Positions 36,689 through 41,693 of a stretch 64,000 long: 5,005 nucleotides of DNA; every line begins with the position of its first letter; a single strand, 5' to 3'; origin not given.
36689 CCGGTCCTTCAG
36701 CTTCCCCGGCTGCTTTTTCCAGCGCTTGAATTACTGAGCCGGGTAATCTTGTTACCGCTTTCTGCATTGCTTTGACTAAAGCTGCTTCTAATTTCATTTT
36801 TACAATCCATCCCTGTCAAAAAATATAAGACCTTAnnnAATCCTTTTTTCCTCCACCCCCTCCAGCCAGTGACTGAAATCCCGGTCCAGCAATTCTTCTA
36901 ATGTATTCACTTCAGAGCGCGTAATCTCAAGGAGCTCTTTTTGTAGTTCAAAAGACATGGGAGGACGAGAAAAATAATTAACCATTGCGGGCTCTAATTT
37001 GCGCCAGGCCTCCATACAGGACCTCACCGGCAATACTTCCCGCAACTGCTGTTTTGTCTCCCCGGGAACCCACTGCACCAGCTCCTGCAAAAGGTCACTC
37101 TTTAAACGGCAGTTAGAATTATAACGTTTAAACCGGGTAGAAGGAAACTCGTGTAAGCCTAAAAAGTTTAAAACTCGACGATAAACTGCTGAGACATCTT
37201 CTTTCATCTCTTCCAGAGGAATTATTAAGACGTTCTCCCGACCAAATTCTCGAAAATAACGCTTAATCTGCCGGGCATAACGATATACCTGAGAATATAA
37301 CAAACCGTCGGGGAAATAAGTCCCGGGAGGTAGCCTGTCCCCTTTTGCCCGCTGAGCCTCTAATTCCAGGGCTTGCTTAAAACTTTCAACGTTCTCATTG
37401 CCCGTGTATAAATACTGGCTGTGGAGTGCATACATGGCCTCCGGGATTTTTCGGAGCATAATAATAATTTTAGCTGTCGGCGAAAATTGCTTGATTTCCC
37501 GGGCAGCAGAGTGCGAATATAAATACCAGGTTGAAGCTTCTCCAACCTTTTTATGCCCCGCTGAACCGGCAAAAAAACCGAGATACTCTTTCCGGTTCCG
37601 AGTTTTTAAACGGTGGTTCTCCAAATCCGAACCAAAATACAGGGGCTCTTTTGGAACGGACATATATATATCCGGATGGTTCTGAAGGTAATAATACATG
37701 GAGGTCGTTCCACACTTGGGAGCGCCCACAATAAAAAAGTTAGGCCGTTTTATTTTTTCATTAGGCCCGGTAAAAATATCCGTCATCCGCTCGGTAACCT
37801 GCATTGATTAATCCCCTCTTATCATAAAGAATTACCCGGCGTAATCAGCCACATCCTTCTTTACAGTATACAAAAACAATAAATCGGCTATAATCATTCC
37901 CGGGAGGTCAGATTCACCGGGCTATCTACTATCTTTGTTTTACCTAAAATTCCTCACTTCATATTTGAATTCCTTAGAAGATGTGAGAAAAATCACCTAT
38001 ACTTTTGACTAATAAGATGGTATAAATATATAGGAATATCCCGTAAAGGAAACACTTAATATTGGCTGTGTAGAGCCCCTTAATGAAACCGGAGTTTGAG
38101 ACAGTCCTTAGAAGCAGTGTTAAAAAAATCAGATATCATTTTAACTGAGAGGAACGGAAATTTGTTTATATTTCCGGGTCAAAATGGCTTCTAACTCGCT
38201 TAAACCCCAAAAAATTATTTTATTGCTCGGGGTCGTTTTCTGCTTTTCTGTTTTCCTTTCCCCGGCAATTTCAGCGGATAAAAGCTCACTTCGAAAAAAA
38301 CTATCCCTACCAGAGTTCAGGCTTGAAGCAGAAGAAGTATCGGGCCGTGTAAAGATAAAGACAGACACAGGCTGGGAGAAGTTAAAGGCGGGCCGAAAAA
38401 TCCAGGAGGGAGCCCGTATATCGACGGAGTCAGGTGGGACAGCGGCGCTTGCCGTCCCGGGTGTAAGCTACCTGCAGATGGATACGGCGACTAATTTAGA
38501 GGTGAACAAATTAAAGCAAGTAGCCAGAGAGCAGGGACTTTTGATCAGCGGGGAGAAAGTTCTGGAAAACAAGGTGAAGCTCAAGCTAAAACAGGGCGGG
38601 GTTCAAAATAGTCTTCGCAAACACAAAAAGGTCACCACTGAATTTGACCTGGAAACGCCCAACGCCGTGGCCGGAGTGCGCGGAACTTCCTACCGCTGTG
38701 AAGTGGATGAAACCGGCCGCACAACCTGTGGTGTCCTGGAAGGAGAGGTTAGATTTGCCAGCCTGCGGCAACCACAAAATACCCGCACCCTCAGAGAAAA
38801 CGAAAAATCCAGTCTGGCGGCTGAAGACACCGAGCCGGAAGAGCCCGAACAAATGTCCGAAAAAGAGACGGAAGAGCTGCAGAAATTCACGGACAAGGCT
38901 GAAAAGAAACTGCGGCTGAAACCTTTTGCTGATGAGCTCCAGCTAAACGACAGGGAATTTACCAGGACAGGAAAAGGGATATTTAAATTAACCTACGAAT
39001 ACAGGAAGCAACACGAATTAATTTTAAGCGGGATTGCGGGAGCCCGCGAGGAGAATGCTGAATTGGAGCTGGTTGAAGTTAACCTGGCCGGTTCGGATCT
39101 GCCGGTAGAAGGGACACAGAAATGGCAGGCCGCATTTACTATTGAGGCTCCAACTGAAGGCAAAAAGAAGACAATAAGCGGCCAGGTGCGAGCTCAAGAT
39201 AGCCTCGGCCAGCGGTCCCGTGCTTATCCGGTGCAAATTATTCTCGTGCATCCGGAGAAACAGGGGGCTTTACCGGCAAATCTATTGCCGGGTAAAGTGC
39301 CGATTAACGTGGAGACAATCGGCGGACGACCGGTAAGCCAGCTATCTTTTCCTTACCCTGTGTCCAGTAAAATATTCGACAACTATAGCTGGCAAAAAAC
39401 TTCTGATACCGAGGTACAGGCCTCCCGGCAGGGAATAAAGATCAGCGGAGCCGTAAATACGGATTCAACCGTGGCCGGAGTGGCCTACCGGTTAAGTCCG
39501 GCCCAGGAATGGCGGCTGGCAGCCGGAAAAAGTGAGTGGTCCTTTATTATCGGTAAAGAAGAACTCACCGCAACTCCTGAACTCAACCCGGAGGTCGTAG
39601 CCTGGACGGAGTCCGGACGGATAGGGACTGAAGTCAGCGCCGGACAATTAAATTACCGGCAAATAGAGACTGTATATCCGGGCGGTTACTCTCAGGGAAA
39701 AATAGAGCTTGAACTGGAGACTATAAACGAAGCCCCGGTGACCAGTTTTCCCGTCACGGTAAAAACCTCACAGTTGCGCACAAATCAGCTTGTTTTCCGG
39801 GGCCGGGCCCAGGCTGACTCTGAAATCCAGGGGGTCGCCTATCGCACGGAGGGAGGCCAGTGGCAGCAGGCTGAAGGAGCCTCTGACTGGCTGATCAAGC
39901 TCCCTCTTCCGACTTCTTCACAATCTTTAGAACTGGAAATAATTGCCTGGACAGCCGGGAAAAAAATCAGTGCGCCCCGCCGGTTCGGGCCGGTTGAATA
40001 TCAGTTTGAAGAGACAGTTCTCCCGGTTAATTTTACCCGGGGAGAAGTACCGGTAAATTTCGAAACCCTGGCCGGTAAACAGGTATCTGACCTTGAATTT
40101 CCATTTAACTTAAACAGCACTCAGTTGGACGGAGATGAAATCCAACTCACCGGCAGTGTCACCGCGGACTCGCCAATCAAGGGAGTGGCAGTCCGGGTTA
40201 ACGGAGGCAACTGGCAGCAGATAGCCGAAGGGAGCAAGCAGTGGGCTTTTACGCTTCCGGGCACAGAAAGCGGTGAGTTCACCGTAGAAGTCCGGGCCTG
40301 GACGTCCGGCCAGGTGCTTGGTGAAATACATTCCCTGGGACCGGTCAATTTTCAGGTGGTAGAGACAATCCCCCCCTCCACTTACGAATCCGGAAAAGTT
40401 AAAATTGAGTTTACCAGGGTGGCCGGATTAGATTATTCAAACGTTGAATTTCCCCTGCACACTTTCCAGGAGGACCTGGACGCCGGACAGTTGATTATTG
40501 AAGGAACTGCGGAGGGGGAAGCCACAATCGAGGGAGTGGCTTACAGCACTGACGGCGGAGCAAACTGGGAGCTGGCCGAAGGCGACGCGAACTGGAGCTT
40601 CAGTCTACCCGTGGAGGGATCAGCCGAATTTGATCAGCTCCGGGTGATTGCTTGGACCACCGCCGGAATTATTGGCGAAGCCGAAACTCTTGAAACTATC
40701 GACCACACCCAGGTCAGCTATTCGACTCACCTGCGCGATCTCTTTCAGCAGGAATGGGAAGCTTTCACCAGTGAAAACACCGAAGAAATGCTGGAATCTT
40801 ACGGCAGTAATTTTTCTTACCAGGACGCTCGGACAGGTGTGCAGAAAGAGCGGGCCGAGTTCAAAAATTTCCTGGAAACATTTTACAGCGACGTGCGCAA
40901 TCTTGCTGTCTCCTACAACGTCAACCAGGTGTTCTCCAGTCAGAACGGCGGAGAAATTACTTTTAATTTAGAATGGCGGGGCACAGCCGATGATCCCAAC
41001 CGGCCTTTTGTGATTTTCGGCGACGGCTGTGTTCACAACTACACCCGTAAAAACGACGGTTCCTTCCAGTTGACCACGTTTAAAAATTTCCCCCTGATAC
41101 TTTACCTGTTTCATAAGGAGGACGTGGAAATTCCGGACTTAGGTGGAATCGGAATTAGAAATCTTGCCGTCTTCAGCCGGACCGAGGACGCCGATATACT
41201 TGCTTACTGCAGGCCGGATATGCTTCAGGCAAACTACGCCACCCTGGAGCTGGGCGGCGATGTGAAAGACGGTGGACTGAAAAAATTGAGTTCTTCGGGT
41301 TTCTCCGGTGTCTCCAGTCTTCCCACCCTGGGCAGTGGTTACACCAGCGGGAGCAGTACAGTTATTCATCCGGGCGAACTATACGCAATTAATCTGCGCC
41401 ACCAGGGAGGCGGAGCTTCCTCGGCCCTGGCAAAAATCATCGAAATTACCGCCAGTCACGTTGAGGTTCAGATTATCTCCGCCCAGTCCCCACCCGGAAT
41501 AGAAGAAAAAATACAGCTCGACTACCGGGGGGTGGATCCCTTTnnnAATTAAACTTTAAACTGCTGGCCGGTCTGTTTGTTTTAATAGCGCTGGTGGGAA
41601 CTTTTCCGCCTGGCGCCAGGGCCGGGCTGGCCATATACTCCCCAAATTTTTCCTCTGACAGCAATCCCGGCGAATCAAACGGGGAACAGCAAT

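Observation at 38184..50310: Three-gene plus-strand operon: FecR-domain repeat protein, mini beta-barrel OMP and 2353-aa PQQ-propeller/beta-helix/FN3 surface protein, followed by a second OMP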

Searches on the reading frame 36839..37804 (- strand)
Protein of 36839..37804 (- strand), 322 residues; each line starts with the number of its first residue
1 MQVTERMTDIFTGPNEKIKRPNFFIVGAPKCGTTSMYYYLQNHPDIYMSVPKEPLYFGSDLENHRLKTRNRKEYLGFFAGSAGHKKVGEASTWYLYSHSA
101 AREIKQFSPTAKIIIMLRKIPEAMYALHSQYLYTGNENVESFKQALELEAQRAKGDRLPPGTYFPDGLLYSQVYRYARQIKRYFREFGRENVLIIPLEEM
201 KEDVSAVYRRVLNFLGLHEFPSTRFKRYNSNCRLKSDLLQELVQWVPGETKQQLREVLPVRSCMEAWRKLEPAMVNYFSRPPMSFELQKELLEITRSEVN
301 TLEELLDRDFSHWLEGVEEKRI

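Call 19: search_protein_families(library=pfam, proteins=[window:36839-37804:-], max_evalue=0.001)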
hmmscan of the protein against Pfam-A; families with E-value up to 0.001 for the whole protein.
window:36839-37804:- (322 aa): 2 families
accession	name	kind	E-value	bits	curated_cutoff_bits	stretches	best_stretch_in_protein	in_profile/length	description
PF13469.12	Sulfotransfer_3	-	2.7e-11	44.6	27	1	21-66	1-43/216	Sulfotransferase family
PF00685.33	Sulfotransfer_1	-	3.9e-10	40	22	1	21-218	2-182/255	Sulfotransferase domain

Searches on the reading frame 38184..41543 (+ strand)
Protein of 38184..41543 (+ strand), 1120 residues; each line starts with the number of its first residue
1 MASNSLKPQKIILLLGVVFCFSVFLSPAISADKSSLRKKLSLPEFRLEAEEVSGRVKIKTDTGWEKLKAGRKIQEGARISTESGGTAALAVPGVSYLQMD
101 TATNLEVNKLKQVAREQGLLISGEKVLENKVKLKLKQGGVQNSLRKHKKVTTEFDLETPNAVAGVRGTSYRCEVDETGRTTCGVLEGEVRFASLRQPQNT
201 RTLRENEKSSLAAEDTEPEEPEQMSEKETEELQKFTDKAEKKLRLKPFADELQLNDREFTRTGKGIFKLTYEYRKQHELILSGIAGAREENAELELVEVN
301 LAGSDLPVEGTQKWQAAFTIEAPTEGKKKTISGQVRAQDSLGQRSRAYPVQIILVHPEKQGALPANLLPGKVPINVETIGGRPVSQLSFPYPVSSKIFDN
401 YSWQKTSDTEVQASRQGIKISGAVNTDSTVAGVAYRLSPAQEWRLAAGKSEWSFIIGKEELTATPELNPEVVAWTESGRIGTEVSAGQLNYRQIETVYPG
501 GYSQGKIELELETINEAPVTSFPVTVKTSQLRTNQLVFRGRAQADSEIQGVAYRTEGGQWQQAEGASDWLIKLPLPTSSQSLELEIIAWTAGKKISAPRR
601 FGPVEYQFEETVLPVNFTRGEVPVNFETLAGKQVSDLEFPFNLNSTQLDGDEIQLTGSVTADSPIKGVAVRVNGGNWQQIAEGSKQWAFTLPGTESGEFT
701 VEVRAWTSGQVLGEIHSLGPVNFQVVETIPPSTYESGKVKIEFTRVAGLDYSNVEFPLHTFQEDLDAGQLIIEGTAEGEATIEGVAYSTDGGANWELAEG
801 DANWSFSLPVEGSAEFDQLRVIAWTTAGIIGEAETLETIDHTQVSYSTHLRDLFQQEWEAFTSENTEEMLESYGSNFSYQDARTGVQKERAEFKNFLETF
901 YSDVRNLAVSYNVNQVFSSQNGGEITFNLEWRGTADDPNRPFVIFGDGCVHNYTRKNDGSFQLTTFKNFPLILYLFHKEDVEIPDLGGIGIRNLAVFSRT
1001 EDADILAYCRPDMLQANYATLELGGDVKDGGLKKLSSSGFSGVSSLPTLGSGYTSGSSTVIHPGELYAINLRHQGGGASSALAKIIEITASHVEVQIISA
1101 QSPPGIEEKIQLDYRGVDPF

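Call 7: search_protein_families(library=pfam, proteins=[window:38184-41543:+], max_evalue=0.01)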
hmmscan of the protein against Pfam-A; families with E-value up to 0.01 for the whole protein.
window:38184-41543:+ (1120 aa): 2 families
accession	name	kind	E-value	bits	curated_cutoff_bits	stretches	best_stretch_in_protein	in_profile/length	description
PF04773.18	FecR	-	3.6e-11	43.8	24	1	78-190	2-97/97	FecR protein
PF17957.7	Big_7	-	9.8e-06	26.6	24.1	0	645-703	11-70/70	Bacterial Ig domain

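Call 8: search_protein_families(library=ncbifam, proteins=[window:38184-41543:+], max_evalue=0.01)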
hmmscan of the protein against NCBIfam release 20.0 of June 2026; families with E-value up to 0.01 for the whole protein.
window:38184-41543:+ (1120 aa): 3 families
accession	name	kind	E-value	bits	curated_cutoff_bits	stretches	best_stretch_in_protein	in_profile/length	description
NF047849.1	Lsa33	exception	7.9e-09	35.1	420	1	52-235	35-205/310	surface adhesin Lsa33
NF033165.1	lipo_LipL45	exception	2.9e-06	26.6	350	1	60-193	54-175/391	lipoprotein LipL45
NF047528.1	LIMLP_03685_anti-sigma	equivalog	0.0024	17.1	200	1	128-244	149-264/347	LIMLP_03685 family anti-sigma factor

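Call 37: search_solved_structures(query=window:38184-41543:+, max_evalue=1)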
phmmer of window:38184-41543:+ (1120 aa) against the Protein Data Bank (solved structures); distinct sequences matched with E-value up to 1: 33.
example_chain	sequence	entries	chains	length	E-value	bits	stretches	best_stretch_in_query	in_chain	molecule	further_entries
7oxw_A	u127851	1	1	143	0.006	17.6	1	854-965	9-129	Cellular retinoic acid-binding protein 2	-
5hzq_A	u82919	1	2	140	0.022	15.7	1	854-965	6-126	Cellular retinoic acid-binding protein 2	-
2g78_A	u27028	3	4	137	0.025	15.5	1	854-966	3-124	Cellular retinoic acid-binding protein 2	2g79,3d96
5ogb_A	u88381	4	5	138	0.027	15.4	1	854-965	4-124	Cellular retinoic acid-binding protein 2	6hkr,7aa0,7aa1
7ry5_AAA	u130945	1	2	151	0.028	15.4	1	854-965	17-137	Cellular retinoic acid-binding protein 2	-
2frs_A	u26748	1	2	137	0.029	15.3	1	854-965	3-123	Cellular retinoic acid-binding protein 2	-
1blr_A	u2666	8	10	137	0.029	15.3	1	854-965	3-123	CELLULAR RETINOIC ACID BINDING PROTEIN-TYPE II | CELLULAR RETINOIC ACID BINDING PROTEIN TYPE II | PROTEIN (CRABP-II)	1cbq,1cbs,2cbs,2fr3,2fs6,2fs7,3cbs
7oxx_A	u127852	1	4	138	0.058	14.3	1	854-965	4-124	Cellular retinoic acid-binding protein 2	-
4ybp_A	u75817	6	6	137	0.063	14.2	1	854-965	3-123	Cellular retinoic acid-binding protein 2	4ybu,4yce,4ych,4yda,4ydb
6nny_A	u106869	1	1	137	0.076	13.9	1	854-955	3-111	Cellular retinoic acid-binding protein 2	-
3i17_B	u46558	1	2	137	0.089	13.7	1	854-960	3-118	Cellular retinoic acid-binding protein 2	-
6z2u_A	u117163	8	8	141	0.13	13.2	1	854-965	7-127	Cellular retinoic acid-binding protein 2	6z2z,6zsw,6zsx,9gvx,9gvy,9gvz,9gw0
1bm5_A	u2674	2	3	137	0.13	13.2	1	854-964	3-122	CELLULAR RETINOIC ACID BINDING PROTEIN-TYPE II | CELLULAR RETINOIC ACID BINDING PROTEIN TYPE II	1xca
4m6s_A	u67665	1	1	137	0.15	13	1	854-978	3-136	Cellular retinoic acid-binding protein 2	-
4qgv_B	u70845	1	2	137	0.15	12.9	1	854-964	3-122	Cellular retinoic acid-binding protein 2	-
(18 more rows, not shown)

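Call 42: find_homologous_proteins(query=window:38184-41543:+, max_evalue=0.001)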
Query window:38184-41543:+ (1120 aa): 3 proteins with E <= 0.001 among 8000 candidates.
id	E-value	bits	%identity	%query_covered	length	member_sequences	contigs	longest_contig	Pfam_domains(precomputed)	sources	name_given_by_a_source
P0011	0.0e+0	2512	100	100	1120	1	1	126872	PF04773.19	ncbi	-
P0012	8.5e-101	357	38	44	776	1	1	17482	PF04773.19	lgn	-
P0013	1.6e-85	306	32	54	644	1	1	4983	PF04773.19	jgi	-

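Call 44: find_encoding_contigs(protein=P0012, flank=10000, max_places=3)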
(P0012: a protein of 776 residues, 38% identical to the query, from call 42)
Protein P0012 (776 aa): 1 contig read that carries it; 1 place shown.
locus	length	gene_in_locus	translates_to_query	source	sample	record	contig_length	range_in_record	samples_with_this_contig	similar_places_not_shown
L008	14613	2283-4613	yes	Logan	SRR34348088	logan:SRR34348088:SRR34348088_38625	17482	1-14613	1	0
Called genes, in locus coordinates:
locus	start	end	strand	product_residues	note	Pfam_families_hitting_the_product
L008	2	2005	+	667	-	?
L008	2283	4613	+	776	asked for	PF04773:FecR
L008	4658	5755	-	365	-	-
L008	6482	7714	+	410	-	PF12569:NatA_aux_su (faint), PF04471:Mrr_cat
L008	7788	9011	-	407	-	PF00990:GGDEF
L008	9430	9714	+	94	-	-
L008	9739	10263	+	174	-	PF18143:HAD_SAK_2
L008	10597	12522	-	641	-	PF25292:Beta-prop_CGLA (faint), PF13360:PQQ_2, PF13570:Beta-prop_ACSF4 (weak)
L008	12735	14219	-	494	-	PF00067:p450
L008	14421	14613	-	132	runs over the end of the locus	PF07883:Cupin_2 (weak)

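Call 92: find_encoding_contigs(protein=P0013, flank=10000, max_places=3)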
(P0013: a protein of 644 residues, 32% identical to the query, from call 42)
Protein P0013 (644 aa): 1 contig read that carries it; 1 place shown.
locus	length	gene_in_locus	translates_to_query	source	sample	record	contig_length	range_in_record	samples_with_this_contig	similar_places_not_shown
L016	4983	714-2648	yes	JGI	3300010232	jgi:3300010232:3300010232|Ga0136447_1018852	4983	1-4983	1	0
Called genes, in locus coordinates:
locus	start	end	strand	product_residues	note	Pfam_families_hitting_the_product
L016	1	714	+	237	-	?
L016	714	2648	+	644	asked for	PF04773:FecR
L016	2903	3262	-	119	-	PF00453:Ribosomal_L20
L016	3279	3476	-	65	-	PF01632:Ribosomal_L35p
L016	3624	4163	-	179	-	PF05198:IF3_N, PF00707:IF3_C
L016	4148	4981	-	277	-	?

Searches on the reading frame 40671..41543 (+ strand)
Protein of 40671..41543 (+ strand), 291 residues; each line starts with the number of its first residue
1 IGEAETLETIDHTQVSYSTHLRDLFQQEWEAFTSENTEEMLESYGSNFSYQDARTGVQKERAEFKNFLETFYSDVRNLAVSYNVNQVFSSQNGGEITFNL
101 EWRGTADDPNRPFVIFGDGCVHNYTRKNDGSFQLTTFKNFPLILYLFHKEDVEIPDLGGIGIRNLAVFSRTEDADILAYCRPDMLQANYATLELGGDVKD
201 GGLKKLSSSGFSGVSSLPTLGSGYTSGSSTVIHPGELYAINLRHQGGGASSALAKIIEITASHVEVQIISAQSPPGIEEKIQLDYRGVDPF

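Call 53: find_homologous_proteins(query=window:40671-41543:+, max_evalue=0.001)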
Query window:40671-41543:+: 1649 candidates shared short words with the query, none scored E <= 0.001.

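Call 56: search_protein_families(library=pfam, alignment_id=A2, max_evalue=1)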
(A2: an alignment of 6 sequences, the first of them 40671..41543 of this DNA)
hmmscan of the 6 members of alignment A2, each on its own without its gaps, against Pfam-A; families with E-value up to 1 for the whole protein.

A. member 1, window:40671-41543:+ (291 aa): 1 family
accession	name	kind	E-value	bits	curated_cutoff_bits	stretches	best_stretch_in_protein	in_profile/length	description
PF19350.4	DUF5928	-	0.026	14.4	27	1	136-161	85-110/256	Family of unknown function (DUF5928)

B. families by the number of members that match (of 6 scanned): 6 families
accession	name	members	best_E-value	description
PF12680.13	SnoaL_2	4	0.00012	SnoaL-like domain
PF07366.18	SnoaL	4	0.00033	SnoaL-like polyketide cyclase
PF19350.4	DUF5928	1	0.026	Family of unknown function (DUF5928)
PF14534.12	DUF4440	1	0.11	Domain of unknown function (DUF4440)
PF13474.12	SnoaL_3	1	0.13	SnoaL-like domain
PF18430.7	DBD_HTH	1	0.37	Putative DNA-binding domain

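Call 57: search_solved_structures(query=A2, max_evalue=10)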
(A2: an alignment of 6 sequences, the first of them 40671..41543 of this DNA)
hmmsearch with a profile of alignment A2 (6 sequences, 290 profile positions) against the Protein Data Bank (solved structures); distinct sequences matched with E-value up to 10: 3.
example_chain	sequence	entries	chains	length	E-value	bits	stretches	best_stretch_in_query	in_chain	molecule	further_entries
8uqf_A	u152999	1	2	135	0.087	15.3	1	21-131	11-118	designed cortisol-binding protein hcy129_mpnn5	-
1omd_A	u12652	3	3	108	0.17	14.3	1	44-81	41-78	ONCOMODULIN | RAT ONCOMODULIN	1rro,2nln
1ttx_A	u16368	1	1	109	0.24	13.8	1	43-82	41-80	Oncomodulin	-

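Call 70: predict_structure(protein=window:40671-41543:+)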
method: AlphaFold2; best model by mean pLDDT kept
length: 291 residues; sequences in the alignment: 1
mean_pLDDT: 36.9   pTM: 0.31
mean pLDDT of the five models: 36.9, 36.1, 32.8, 30.1, 29.2
residues with pLDDT >= 90: 0; 70-90: 0; 50-70: 9; < 50: 282
segments of 3 or more residues with pLDDT < 50: 1-36, 38-97, 103-130, 135-291
pLDDT, mean of each block of 10 residues (from residue 1): 29 33 42 45 42 40 41 32 38 47 42 41 47 47 38 31 35 34 31 36 38 29 36 40 35 32 26 32 30 30
secondary structure, 60 per line:
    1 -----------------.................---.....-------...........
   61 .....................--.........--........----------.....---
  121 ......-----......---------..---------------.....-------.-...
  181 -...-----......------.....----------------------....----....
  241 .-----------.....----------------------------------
elements in order: H18-34 H38-42 H50-81 E84-92 E95-102 E113-117 E121-126 E132-137 E164-168 E178-180 E190-195 E202-206 E229-232 E237-241 E253-257
